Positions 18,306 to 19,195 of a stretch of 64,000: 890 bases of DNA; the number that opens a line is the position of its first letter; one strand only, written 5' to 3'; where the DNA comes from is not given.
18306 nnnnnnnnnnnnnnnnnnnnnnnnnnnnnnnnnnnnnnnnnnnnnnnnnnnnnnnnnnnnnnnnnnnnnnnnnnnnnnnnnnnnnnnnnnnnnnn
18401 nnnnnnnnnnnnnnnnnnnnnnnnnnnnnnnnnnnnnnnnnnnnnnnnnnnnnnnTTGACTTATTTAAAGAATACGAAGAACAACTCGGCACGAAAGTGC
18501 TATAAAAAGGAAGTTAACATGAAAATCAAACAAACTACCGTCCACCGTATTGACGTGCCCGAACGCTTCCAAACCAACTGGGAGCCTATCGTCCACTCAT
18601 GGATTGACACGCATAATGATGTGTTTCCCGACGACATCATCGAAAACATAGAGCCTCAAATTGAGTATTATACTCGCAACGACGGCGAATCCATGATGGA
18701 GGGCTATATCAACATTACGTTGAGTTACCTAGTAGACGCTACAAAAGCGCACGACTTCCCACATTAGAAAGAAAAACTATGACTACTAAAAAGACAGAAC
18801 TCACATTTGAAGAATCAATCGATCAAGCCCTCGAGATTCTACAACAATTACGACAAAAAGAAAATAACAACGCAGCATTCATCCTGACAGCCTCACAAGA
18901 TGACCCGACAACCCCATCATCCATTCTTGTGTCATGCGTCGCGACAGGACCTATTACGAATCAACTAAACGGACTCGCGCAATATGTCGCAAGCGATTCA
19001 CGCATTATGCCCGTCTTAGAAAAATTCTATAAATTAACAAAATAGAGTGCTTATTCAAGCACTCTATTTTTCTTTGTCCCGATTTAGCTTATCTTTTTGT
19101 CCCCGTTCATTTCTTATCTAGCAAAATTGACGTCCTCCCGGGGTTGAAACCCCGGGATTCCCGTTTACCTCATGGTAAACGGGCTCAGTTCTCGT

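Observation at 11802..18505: Cargo between the inverted TnpB-like copies: HipA/PI3K-like kinase operon plus a trifunctional Pnkp-type RNA-repair enzyme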

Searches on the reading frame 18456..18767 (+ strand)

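Call 3: search_protein_families(library=pfam, proteins=[window:18456-18767:+], max_evalue=0.1)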
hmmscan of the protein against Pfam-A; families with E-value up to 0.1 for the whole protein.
window:18456-18767:+ (103 aa): 1 family
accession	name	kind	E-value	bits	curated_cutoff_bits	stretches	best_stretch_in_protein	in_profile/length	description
PF05144.20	Phage_CRI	-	0.059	13.5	21.7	1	22-53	109-140/232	Replication-associated protein G2P N-terminal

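Call 4: search_protein_families(library=ncbifam, proteins=[window:18456-18767:+], max_evalue=0.1)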
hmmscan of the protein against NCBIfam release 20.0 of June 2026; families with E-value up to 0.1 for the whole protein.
window:18456-18767:+ (103 aa): 1 family
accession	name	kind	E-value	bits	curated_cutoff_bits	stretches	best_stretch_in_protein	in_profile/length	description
TIGR00809.1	secB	equivalog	0.082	12.9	102.8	1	23-81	13-70/140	protein-export chaperone SecB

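Call 19: search_protein_families(library=phrogs, proteins=[window:18456-18767:+], max_evalue=0.01)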
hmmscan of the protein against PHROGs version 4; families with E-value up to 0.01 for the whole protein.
window:18456-18767:+ (103 aa): 0 families

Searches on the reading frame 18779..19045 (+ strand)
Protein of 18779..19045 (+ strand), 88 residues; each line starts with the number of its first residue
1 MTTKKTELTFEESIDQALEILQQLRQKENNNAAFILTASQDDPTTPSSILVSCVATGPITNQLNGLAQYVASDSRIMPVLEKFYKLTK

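Call 3: search_protein_families(library=pfam, proteins=[window:18779-19045:+], max_evalue=0.1)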
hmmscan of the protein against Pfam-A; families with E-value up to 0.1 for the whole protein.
window:18779-19045:+ (88 aa): 1 family
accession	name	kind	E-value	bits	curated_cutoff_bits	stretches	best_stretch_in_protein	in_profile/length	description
PF14559.12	TPR_19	-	0.076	13.8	25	0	13-37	6-30/68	Tetratricopeptide repeat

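Call 4: search_protein_families(library=ncbifam, proteins=[window:18779-19045:+], max_evalue=0.1)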
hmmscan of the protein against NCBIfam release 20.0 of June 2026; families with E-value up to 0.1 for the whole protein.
window:18779-19045:+ (88 aa): 1 family
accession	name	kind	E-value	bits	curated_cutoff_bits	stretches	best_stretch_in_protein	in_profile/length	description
NF007207.0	PRK09628.1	equivalog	0.065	12.8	364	1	30-66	122-158/277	2-oxoglutarate ferredoxin oxidoreductase subunit beta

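Call 19: search_protein_families(library=phrogs, proteins=[window:18779-19045:+], max_evalue=0.01)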
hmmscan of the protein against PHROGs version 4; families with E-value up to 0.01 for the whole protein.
window:18779-19045:+ (88 aa): 0 families
